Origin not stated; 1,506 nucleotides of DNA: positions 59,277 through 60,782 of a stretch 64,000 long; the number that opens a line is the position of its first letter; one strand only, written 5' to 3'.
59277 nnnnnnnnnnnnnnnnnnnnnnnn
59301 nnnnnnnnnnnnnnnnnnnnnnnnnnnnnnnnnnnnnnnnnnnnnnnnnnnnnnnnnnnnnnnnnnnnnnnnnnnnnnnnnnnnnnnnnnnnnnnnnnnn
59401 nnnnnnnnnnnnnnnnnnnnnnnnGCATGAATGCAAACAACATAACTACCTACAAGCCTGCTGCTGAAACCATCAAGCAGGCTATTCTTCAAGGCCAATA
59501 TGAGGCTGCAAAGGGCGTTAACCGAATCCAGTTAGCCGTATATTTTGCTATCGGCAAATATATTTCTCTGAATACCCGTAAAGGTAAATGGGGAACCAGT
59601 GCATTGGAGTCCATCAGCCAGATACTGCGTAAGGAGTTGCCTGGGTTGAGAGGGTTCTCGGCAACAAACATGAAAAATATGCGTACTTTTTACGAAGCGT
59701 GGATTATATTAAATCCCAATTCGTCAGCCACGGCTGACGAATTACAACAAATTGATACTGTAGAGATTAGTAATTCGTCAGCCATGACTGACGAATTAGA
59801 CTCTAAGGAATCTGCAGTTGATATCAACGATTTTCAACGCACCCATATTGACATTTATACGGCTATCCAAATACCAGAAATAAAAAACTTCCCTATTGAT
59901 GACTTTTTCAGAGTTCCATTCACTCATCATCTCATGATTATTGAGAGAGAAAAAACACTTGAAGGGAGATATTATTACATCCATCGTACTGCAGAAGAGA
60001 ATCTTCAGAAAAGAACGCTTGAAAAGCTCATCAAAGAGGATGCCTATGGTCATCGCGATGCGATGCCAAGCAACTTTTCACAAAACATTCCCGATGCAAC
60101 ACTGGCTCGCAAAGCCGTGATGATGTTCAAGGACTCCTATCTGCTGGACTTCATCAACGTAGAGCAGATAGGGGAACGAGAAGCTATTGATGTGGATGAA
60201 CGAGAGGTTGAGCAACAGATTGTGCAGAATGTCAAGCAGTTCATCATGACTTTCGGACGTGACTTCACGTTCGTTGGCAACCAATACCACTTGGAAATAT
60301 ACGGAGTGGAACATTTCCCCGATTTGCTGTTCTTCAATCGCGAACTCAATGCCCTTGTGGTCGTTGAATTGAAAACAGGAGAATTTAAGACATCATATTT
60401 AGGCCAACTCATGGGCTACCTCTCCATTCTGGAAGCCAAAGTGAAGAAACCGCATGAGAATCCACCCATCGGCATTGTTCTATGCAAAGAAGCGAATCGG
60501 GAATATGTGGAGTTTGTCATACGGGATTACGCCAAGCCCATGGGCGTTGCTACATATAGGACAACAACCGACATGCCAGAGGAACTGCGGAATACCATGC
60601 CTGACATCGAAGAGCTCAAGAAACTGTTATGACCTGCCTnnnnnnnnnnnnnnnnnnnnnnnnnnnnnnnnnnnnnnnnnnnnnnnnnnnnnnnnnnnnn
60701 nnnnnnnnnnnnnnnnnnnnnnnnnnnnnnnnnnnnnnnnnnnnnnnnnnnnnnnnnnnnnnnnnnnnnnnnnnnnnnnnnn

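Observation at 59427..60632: YhcG/DUF1016-type PD-(D/E)XK nuclease gene inside a type II-C cas operon, between cas9 and cas1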

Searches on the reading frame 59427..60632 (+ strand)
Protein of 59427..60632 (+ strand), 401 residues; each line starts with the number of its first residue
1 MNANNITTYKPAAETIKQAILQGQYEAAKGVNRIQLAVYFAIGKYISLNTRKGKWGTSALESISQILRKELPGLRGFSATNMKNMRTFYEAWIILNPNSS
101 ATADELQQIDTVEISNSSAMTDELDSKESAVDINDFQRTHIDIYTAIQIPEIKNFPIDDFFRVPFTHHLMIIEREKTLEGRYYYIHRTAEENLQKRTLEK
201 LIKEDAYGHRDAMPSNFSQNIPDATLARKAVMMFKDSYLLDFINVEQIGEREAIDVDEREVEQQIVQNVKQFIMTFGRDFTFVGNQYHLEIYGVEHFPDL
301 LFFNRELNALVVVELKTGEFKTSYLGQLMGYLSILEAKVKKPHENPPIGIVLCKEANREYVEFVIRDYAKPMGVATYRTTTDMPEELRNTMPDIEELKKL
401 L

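Call 4: search_protein_families(library=pfam, proteins=[window:59427-60632:+], max_evalue=0.01)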
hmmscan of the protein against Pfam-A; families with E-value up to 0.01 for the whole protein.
window:59427-60632:+ (401 aa): 2 families
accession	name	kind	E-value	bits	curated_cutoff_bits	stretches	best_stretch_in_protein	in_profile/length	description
PF06250.17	YhcG_C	-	1.2e-46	158.9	32.5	1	233-392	3-157/157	YhcG PDDEXK nuclease domain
PF17761.7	DUF1016_N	-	1e-23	84.4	32.8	1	16-207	2-135/137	DUF1016 N-terminal domain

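Call 6: search_protein_families(library=ncbifam, proteins=[window:59427-60632:+], max_evalue=0.001)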
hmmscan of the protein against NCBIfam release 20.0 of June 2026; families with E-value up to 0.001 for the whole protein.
window:59427-60632:+ (401 aa): 0 families

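Call 7: search_protein_families(library=padloc, proteins=[window:59427-60632:+], max_evalue=0.01)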
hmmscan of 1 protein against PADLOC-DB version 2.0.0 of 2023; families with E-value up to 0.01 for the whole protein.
window:59427-60632:+ (401 aa): 29 families (the best 25 are shown)
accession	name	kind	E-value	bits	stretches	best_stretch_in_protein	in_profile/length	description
PDLC04795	PDC-S02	-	1.5e-113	377.6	1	4-400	19-349/357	-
PDLC04810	PDC-S02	-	2.2e-101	337.6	1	5-399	7-348/355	-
PDLC04831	PDC-S02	-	4.1e-94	313.9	1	5-401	7-337/346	-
PDLC04803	PDC-S02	-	2.4e-67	225.5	1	76-398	9-261/269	-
PDLC04807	PDC-S02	-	1.3e-65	220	1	6-392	10-336/351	-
PDLC04813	PDC-S02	-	9e-57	189.7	1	230-399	4-166/175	-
PDLC04822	PDC-S02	-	1.6e-52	176.9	1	6-362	7-293/294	-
PDLC04826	PDC-S02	-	5.4e-45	151.7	1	2-281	2-217/222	-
PDLC04798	PDC-S02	-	4.5e-34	116.5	1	228-397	45-209/222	-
PDLC04827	PDC-S02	-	4.2e-28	96.5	2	2-96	2-99/234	-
PDLC04820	PDC-S02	-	1.8e-24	84.4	2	168-366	128-291/332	-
PDLC04811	PDC-S02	-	2.5e-24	84.1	2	4-109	7-108/172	-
PDLC04800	PDC-S02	-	2.5e-23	80.8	1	5-96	7-98/129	-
PDLC04801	PDC-S02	-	1.1e-19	69.2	2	21-92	23-94/205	-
PDLC04804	PDC-S02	-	9.8e-19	65.8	2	8-92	10-94/203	-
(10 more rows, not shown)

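Call 8: find_homologous_proteins(query=window:59427-60629:+, max_evalue=1e-10)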
Query window:59427-60629:+ (401 aa): 8000 proteins with E <= 1e-10 among 8000 candidates; the best 120 are listed.
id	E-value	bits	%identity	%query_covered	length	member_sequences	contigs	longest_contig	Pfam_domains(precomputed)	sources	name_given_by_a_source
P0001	4.4e-265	896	100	100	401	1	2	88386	PF17761.8,PF06250.18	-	-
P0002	2.1e-261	884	98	100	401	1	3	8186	PF17761.8,PF06250.18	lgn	-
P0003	7.1e-261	883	98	100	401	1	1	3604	PF17761.8,PF06250.18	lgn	-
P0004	1.4e-260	882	98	100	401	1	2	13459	PF17761.8,PF06250.18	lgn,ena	-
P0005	5.9e-260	880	98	100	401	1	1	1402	PF17761.8,PF06250.18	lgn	-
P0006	3.2e-259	877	98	100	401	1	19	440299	PF17761.8,PF06250.18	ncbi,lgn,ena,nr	ncbi:MAG: DUF1016 family protein [Bacteroidaceae bacterium]|nr:DUF1016 family protein [Bacteroidacea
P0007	1.1e-258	875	97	100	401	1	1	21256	PF17761.8,PF06250.18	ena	-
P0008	1.9e-224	763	85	100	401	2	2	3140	PF17761.8,PF06250.18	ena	-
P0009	6.9e-223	758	85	100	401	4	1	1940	PF17761.8,PF06250.18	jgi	jgi:predicted nuclease of restriction endonuclease-like (RecB) superfamily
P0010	1.5e-222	756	84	100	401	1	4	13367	PF17761.8,PF06250.18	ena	-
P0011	8.5e-220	747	83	100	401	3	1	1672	PF17761.8,PF06250.18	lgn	-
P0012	1.8e-217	740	82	100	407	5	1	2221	PF17761.8,PF06250.18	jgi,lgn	jgi:predicted nuclease of restriction endonuclease-like (RecB) superfamily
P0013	4.2e-216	735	83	100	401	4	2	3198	PF17761.8,PF06250.18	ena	-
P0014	3.3e-214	729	83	100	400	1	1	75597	PF17761.8,PF06250.18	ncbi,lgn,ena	-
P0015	1.3e-211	720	80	99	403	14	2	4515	PF17761.8,PF06250.18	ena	-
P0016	3.1e-211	719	81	100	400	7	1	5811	PF17761.8,PF06250.18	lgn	-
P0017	2.5e-210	716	79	100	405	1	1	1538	PF17761.8,PF06250.18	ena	-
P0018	3.2e-210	716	80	100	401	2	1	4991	PF17761.8,PF06250.18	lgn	-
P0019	3.4e-210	716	80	100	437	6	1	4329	PF17761.8,PF06250.18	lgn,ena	-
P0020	5.0e-210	715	80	100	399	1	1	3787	PF17761.8,PF06250.18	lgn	-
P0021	7.1e-210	715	80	100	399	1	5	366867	PF17761.8,PF06250.18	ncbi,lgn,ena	-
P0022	9.7e-210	714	80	100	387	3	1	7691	PF17761.8,PF06250.18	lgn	-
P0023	2.1e-209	713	80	99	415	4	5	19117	PF17761.8,PF06250.18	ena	-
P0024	3.1e-208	709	81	100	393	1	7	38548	PF17761.8,PF06250.18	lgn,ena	-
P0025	3.5e-208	709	78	100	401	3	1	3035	PF17761.8,PF06250.18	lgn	-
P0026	1.2e-207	707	81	100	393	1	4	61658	PF17761.8,PF06250.18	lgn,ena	-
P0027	1.0e-206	704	78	100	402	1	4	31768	PF17761.8,PF06250.18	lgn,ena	-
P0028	1.2e-206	704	84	93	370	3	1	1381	PF17761.8,PF06250.18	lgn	-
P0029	1.6e-205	700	79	100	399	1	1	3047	PF17761.8,PF06250.18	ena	-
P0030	2.3e-204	697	79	99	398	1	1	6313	PF17761.8,PF06250.18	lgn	-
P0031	1.0e-203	694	78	99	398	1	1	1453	PF17761.8,PF06250.18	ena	-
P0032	1.1e-203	694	78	99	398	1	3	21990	PF17761.8,PF06250.18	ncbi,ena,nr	ncbi:MAG: DUF1016 family protein [Bacteroidales bacterium]|nr:DUF1016 family protein [Bacteroidales 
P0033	1.7e-203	694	78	99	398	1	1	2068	PF17761.8,PF06250.18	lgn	-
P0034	4.7e-203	692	78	99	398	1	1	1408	PF17761.8,PF06250.18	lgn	-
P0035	4.9e-203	692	78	100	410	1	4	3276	PF17761.8,PF06250.18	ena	-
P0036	1.2e-202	691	77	100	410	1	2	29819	PF17761.8,PF06250.18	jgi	jgi:predicted nuclease of restriction endonuclease-like (RecB) superfamily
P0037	1.5e-202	691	77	99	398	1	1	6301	PF17761.8,PF06250.18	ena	-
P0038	1.9e-202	690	77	99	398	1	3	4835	PF17761.8,PF06250.18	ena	-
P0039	2.4e-202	690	78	99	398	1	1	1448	PF17761.8,PF06250.18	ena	-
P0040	3.4e-202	689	78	99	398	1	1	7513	PF17761.8,PF06250.18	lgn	-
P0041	4.4e-202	689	77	99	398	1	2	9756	PF17761.8,PF06250.18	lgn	-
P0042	5.6e-202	689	77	99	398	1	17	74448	PF17761.8,PF06250.18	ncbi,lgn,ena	-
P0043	6.1e-202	689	77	99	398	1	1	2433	PF17761.8,PF06250.18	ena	-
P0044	6.2e-202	689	78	99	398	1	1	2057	PF17761.8,PF06250.18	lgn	-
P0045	7.5e-202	688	77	99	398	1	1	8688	PF17761.8,PF06250.18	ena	-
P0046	7.9e-202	688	77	99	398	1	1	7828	PF17761.8,PF06250.18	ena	-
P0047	8.0e-202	688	77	99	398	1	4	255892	PF17761.8,PF06250.18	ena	-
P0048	9.5e-202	688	77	99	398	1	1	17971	PF17761.8,PF06250.18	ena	-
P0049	1.1e-201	688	77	99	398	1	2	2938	PF17761.8,PF06250.18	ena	-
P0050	1.3e-201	687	77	99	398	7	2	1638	PF17761.8,PF06250.18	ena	-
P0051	1.5e-201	687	77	99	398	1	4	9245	PF17761.8,PF06250.18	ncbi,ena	-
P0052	1.8e-201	687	77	99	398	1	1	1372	PF17761.8,PF06250.18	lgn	-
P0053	1.8e-201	687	77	99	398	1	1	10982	PF17761.8,PF06250.18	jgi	-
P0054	2.2e-201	687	77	99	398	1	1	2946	PF17761.8,PF06250.18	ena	-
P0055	2.3e-201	687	77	100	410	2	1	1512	PF17761.8,PF06250.18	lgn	-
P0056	2.4e-201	687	76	100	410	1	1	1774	PF17761.8,PF06250.18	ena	-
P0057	2.8e-201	686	77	99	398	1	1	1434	PF17761.8,PF06250.18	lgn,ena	-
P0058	3.7e-201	686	78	98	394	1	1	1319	PF17761.8,PF06250.18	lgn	-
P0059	5.0e-201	686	77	99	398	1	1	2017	PF17761.8,PF06250.18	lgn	-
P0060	5.3e-201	686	77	99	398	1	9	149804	PF17761.8,PF06250.18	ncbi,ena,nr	ncbi:MAG: DUF1016 family protein [Bacteroidales bacterium]|nr:DUF1016 family protein [Bacteroidales 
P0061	5.9e-201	685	77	99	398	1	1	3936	PF17761.8,PF06250.18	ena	-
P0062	5.9e-201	685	77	99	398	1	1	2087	PF17761.8,PF06250.18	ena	-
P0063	7.6e-201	685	77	99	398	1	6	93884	PF17761.8,PF06250.18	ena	-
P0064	1.2e-200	684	77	99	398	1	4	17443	PF17761.8,PF06250.18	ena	-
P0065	1.7e-200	684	76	100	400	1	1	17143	PF17761.8,PF06250.18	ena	-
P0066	1.8e-200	684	77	99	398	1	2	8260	PF17761.8,PF06250.18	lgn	-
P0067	2.3e-200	683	77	100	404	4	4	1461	PF17761.8,PF06250.18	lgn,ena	-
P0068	2.7e-200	683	77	99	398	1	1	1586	PF17761.8,PF06250.18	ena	-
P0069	3.7e-200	683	76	99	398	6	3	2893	PF17761.8,PF06250.18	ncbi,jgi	jgi:predicted nuclease of restriction endonuclease-like (RecB) superfamily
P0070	3.9e-200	683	77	99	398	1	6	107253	PF17761.8,PF06250.18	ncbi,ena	-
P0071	5.4e-200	682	77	99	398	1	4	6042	PF17761.8,PF06250.18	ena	-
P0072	6.9e-200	682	77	99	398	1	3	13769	PF17761.8,PF06250.18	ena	-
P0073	9.9e-200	681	77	100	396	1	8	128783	PF17761.8,PF06250.18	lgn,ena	-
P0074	1.3e-199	681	77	99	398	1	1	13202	PF17761.8,PF06250.18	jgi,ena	-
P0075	1.4e-199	681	77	99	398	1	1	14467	PF17761.8,PF06250.18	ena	-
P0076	1.5e-199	681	78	100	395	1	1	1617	PF17761.8,PF06250.18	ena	-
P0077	1.7e-199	681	76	99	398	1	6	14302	PF17761.8,PF06250.18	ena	-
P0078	1.8e-199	681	76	99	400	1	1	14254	PF17761.8,PF06250.18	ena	-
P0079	1.8e-199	681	77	99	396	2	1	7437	PF17761.8,PF06250.18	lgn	-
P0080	8.9e-199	678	76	99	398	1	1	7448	PF17761.8,PF06250.18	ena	-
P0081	1.5e-198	677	78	99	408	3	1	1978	PF17761.8,PF06250.18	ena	-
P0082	2.6e-198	677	76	99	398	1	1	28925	PF17761.8,PF06250.18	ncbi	-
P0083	2.9e-198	677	76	98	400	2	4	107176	PF17761.8,PF06250.18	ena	-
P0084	2.9e-198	676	76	100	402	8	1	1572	PF17761.8,PF06250.18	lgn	-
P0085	3.0e-198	676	78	100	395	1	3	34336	PF17761.8,PF06250.18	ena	-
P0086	3.4e-198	676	78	100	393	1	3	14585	PF17761.8,PF06250.18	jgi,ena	jgi:predicted nuclease of restriction endonuclease-like (RecB) superfamily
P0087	3.4e-198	676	78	100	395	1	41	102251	PF17761.8,PF06250.18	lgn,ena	-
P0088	4.9e-198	676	77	100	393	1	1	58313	PF17761.8,PF06250.18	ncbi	-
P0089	5.3e-198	676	78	99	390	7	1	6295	PF17761.8,PF06250.18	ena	-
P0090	5.7e-198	676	78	100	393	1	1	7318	PF17761.8,PF06250.18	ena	-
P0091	5.8e-198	676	77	100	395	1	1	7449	PF17761.8,PF06250.18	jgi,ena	jgi:predicted nuclease of restriction endonuclease-like (RecB) superfamily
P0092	6.1e-198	675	78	100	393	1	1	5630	PF17761.8,PF06250.18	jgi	jgi:predicted nuclease of restriction endonuclease-like (RecB) superfamily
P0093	6.1e-198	675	78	100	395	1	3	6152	PF17761.8,PF06250.18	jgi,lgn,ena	-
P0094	6.2e-198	675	78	99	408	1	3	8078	PF17761.8,PF06250.18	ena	-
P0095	6.3e-198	675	77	99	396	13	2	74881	PF17761.8,PF06250.18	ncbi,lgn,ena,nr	ncbi:MAG: DUF1016 family protein [Bacteroidales bacterium]|nr:DUF1016 family protein [Bacteroidales 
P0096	9.2e-198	675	77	100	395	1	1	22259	PF17761.8,PF06250.18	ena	-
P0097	9.5e-198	675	77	100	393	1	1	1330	PF17761.8,PF06250.18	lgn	-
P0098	1.0e-197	675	75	100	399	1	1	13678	PF17761.8,PF06250.18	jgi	jgi:predicted nuclease of restriction endonuclease-like (RecB) superfamily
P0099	1.0e-197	675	76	100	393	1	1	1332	PF17761.8,PF06250.18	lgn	-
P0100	1.1e-197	675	77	100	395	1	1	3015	PF17761.8,PF06250.18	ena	-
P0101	1.2e-197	674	77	100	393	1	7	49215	PF17761.8,PF06250.18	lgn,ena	-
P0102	1.4e-197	674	75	100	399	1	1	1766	PF17761.8,PF06250.18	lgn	-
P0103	1.6e-197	674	77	100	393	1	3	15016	PF17761.8,PF06250.18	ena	-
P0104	1.6e-197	674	77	100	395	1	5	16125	PF17761.8,PF06250.18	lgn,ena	-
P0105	2.5e-197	673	77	100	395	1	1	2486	PF17761.8,PF06250.18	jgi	-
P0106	4.3e-197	673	77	100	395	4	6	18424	PF17761.8,PF06250.18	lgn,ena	-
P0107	4.5e-197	673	77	100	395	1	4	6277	PF17761.8,PF06250.18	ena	-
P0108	4.5e-197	673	77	100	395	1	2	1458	PF17761.8,PF06250.18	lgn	-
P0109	4.7e-197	673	77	100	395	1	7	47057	PF17761.8,PF06250.18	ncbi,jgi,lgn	jgi:predicted nuclease of restriction endonuclease-like (RecB) superfamily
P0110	5.2e-197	672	76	100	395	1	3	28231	PF17761.8,PF06250.18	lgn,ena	-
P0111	5.7e-197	672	75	100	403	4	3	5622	PF17761.8,PF06250.18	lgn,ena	-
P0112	6.5e-197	672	77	100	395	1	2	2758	PF17761.8,PF06250.18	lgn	-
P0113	6.7e-197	672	77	100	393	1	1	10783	PF17761.8,PF06250.18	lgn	-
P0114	7.0e-197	672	77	100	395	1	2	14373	PF17761.8,PF06250.18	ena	-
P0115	7.4e-197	672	77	100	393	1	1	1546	PF17761.8,PF06250.18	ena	-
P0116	7.9e-197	672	77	100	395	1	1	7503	PF17761.8,PF06250.18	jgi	-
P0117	8.3e-197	672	77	100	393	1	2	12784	PF17761.8,PF06250.18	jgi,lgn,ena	-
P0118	8.8e-197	672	76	100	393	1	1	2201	PF17761.8,PF06250.18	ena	-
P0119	8.8e-197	672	77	100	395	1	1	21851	PF17761.8,PF06250.18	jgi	-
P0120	9.3e-197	672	76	100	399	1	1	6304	PF17761.8,PF06250.18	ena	-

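Call 10: find_encoding_contigs(protein=P0006, flank=8000, max_places=10)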
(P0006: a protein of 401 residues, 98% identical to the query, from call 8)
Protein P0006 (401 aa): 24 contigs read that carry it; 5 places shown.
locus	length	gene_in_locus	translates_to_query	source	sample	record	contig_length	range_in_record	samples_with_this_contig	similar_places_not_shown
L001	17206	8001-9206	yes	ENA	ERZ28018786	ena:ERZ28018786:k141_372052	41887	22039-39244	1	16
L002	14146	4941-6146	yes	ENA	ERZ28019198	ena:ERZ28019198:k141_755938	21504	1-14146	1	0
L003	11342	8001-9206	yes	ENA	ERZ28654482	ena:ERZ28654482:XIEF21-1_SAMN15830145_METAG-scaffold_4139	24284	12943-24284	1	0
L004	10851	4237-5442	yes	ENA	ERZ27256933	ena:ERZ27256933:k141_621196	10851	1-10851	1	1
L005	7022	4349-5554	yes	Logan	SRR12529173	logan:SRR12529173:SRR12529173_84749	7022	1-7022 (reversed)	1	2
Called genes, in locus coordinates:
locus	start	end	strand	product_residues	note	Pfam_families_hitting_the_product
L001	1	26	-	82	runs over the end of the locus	-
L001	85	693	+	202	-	PF06414:Zeta_toxin, PF13671:AAA_33 (weak)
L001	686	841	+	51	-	-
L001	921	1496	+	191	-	PF12682:Flavodoxin_4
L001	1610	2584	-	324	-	-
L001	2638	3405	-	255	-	-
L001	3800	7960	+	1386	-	PF13395:HNH_4, PF18541:RuvC_III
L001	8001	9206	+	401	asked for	PF17761:DUF1016_N, PF06250:YhcG_C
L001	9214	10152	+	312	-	PF01867:Cas_Cas1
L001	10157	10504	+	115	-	PF20803:PaaX_M (weak), PF09827:CRISPR_Cas2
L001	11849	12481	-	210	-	PF18291:HU-HIG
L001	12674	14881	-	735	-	PF08800:BT4734-like_N, PF05272:VapE-like_dom, PF19263:DUF5906 (weak)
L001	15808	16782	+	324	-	PF13306:LRR_5, PF13855:LRR_8 (faint), PF13306:LRR_5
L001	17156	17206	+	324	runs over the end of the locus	PF12728:HTH_17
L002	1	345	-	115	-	?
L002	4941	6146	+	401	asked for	PF17761:DUF1016_N, PF06250:YhcG_C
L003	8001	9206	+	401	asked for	PF17761:DUF1016_N, PF06250:YhcG_C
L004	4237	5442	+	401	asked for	PF17761:DUF1016_N, PF06250:YhcG_C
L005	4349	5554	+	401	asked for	PF17761:DUF1016_N, PF06250:YhcG_C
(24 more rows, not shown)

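Call 11: find_encoding_contigs(protein=P0014, flank=8000, max_places=6)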
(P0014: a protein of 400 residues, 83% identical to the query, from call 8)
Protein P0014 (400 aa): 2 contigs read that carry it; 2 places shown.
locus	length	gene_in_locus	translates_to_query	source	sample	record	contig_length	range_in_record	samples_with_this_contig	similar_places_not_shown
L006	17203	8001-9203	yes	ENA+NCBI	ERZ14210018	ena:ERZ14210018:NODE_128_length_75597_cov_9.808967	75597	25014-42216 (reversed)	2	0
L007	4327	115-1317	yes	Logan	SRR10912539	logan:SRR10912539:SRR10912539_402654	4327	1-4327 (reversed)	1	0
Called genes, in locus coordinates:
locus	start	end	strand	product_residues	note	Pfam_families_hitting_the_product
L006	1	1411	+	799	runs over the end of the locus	PF13802:Gal_mutarotas_2, PF01055:Glyco_hydro_31_2nd, PF21365:Glyco_hydro_31_3rd, PF17137:DUF5110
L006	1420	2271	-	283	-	PF00756:Esterase, PF00561:Abhydrolase_1 (weak)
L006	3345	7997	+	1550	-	PF13395:HNH_4, PF18541:RuvC_III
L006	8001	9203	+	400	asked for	PF17761:DUF1016_N, PF06250:YhcG_C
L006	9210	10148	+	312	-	PF01867:Cas_Cas1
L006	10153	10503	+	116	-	PF20803:PaaX_M (weak), PF09827:CRISPR_Cas2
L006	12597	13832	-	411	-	PF01637:ATPase_2, PF13173:AAA_14 (weak), PF03008:DUF234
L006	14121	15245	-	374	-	PF01637:ATPase_2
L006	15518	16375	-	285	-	PF01643:Acyl-ACP_TE, PF20791:Acyl-ACP_TE_C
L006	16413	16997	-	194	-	PF01842:ACT (weak), PF22629:ACT_AHAS_ss, PF10369:ALS_ss_C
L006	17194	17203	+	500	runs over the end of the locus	PF00682:HMGL-like, PF22617:HCS_D2, PF08502:LeuA_dimer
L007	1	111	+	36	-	?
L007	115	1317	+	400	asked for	PF17761:DUF1016_N, PF06250:YhcG_C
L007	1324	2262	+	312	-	PF01867:Cas_Cas1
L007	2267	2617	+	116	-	PF20803:PaaX_M (weak), PF09827:CRISPR_Cas2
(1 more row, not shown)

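Call 12: find_encoding_contigs(protein=P0021, flank=8000, max_places=6)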
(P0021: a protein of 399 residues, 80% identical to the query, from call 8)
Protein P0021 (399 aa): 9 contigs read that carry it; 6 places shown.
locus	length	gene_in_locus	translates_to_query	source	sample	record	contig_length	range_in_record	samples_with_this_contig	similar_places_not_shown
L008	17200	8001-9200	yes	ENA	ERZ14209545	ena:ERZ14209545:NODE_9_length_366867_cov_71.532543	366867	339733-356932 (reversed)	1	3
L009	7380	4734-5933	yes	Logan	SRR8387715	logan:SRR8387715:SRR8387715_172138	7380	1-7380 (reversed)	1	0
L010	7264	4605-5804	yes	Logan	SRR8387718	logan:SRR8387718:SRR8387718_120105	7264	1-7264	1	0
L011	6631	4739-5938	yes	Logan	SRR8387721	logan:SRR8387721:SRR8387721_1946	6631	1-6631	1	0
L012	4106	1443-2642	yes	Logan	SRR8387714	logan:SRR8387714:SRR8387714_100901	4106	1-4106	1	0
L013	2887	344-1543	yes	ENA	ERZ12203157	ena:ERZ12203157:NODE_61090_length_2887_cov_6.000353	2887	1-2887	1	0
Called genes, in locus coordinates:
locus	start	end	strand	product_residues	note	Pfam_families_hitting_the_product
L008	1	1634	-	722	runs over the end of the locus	PF09371:Tex_N, PF22706:Tex_central_region, PF14639:YqgF, PF16921:Tex_YqgF, PF14635:HHH_7, PF12836:HHH_3, PF17674:HHH_9, PF00575:S1, +2 more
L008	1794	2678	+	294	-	PF00756:Esterase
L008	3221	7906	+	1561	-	PF16593:Cas9-BH (weak), PF13395:HNH_4, PF18541:RuvC_III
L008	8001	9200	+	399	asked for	PF17761:DUF1016_N, PF06250:YhcG_C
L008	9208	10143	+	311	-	PF01867:Cas_Cas1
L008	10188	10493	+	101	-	PF09827:CRISPR_Cas2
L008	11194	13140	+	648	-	PF02824:TGS, PF07973:tRNA_SAD, PF00587:tRNA-synt_2b, PF03129:HGTP_anticodon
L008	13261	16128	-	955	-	PF14508:GH97_N, PF10566:Glyco_hydro_97, PF14509:GH97_C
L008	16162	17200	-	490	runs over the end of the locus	PF13537:GATase_7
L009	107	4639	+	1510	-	PF16593:Cas9-BH (weak), PF13395:HNH_4, PF18541:RuvC_III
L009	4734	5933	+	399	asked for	PF17761:DUF1016_N, PF06250:YhcG_C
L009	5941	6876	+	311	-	PF01867:Cas_Cas1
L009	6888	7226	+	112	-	PF20803:PaaX_M (faint), PF09827:CRISPR_Cas2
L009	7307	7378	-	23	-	?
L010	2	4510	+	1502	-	?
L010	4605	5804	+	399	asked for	PF17761:DUF1016_N, PF06250:YhcG_C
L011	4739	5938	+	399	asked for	PF17761:DUF1016_N, PF06250:YhcG_C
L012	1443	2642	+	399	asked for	PF17761:DUF1016_N, PF06250:YhcG_C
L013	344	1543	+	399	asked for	PF17761:DUF1016_N, PF06250:YhcG_C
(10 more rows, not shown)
